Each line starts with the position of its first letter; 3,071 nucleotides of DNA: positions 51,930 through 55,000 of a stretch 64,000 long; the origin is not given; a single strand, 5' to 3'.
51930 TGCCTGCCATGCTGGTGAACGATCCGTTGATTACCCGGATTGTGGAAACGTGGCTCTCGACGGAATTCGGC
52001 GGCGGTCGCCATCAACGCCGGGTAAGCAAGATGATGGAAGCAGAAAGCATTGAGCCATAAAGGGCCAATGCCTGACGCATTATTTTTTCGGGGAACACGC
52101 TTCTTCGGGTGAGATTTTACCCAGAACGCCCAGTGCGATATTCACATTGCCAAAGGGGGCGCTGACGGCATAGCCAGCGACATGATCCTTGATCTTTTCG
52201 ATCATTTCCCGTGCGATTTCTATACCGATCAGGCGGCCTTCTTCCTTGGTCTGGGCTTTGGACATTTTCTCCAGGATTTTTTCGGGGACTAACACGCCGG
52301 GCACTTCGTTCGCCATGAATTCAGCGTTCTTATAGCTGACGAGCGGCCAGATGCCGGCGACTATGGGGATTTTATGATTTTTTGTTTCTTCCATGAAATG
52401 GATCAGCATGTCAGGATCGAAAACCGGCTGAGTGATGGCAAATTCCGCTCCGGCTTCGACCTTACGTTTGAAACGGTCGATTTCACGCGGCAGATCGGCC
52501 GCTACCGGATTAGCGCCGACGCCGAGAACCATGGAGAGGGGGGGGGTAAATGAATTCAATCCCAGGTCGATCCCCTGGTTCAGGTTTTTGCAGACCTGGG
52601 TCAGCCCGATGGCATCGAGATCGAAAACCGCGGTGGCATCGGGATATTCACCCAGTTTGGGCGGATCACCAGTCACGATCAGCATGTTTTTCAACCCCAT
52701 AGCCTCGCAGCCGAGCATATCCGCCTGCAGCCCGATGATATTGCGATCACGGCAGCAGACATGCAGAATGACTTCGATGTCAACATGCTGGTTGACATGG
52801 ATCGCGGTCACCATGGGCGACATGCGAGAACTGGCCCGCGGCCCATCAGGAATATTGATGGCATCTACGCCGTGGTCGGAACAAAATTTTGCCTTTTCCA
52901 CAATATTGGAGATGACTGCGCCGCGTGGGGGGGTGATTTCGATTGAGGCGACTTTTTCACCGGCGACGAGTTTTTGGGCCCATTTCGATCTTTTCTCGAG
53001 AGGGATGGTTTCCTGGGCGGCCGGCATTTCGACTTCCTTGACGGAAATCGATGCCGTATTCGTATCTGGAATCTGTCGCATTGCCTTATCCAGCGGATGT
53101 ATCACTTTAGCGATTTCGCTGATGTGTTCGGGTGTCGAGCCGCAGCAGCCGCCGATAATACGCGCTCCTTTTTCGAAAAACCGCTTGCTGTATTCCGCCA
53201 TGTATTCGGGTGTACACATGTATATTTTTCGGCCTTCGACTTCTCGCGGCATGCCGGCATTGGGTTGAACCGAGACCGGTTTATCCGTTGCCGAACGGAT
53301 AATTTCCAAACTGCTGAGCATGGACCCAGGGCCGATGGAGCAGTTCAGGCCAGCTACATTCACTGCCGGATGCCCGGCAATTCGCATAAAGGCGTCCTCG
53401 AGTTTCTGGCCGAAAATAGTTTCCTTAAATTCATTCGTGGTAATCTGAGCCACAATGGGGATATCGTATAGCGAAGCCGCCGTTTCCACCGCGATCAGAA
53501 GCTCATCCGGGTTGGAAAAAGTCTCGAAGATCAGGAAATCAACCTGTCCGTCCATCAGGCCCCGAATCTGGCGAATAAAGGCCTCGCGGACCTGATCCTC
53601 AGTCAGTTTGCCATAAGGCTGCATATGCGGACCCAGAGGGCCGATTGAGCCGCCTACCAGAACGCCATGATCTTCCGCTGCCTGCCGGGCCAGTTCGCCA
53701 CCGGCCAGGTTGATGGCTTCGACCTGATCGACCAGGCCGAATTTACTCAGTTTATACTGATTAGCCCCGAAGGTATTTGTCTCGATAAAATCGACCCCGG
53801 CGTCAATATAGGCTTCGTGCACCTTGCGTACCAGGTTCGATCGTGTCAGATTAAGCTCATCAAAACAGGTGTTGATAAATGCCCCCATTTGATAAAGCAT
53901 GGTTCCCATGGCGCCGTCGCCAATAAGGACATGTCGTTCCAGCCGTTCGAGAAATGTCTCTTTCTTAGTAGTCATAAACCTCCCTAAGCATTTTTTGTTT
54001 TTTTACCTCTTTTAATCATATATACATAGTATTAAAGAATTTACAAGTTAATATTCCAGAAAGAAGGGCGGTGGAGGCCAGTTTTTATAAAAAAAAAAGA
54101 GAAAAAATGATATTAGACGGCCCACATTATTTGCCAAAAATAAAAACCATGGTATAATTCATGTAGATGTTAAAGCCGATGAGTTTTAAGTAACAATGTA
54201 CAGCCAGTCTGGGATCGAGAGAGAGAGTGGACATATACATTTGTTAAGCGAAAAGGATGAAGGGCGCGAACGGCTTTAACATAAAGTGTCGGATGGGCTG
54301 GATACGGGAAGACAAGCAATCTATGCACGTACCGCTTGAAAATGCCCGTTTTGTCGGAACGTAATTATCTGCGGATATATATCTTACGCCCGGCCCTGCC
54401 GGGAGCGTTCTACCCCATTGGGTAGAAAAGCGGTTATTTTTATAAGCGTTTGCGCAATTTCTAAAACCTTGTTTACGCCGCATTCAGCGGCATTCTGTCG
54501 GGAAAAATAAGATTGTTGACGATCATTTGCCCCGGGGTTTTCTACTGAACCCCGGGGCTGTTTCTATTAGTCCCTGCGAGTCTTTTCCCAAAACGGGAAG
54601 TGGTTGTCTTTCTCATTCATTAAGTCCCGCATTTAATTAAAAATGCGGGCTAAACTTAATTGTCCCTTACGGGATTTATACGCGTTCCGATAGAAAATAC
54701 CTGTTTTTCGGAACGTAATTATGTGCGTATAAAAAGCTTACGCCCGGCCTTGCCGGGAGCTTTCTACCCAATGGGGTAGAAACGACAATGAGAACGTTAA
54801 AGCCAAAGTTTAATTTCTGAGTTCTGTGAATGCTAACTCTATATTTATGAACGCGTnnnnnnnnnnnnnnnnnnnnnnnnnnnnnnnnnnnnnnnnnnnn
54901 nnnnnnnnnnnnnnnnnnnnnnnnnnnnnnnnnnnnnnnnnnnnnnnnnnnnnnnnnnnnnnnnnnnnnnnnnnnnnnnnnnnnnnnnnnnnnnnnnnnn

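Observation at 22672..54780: Family-1 repeats show a strong orientation bias relative to transcription (8 of 9 copies between co-directional genes)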

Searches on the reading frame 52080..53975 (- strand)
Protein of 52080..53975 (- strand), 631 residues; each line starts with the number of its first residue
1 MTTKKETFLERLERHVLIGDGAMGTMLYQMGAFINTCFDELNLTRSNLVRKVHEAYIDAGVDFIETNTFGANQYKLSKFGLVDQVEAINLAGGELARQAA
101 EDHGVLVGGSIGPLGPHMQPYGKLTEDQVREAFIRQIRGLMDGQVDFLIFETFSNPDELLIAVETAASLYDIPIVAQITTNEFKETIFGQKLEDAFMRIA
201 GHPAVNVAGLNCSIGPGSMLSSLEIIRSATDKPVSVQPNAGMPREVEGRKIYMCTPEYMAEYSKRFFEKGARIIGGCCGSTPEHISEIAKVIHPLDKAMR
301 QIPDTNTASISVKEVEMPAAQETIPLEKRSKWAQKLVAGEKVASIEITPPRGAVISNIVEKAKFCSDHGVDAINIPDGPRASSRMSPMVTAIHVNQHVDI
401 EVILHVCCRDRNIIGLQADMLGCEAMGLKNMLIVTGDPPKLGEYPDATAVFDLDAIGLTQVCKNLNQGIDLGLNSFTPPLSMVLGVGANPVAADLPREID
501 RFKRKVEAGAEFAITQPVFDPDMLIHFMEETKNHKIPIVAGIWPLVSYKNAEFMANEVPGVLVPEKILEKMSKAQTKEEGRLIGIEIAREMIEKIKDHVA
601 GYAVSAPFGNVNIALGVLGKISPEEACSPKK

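Call 50: search_protein_families(library=pfam, proteins=[window:52080-53975:-])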
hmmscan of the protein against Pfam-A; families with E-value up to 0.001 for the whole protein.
window:52080-53975:- (631 aa): 2 families
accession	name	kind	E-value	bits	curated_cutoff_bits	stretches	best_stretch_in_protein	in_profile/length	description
PF02574.22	S-methyl_trans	-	1.6e-69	235.4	22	1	17-291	1-282/283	Homocysteine S-methyltransferase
PF02219.23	MTHFR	-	1.8e-40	139.6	24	1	334-599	4-264/287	Methylenetetrahydrofolate reductase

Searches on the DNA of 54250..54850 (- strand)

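Call 52: search_rna_families(source=window, start=54250, end=54850, threshold=evalue, max_evalue=1)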
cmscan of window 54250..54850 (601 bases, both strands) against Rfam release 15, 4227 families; matches with E-value up to 1: 0.
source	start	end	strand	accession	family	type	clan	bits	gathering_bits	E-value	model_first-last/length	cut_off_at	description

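Call 71: search_dna_similar(query=window:54660-54800:-, collection=plasmids, mode=distant, max_evalue=0.01, max_rows=10)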
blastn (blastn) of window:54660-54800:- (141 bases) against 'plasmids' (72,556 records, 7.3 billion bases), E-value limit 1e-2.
No match.
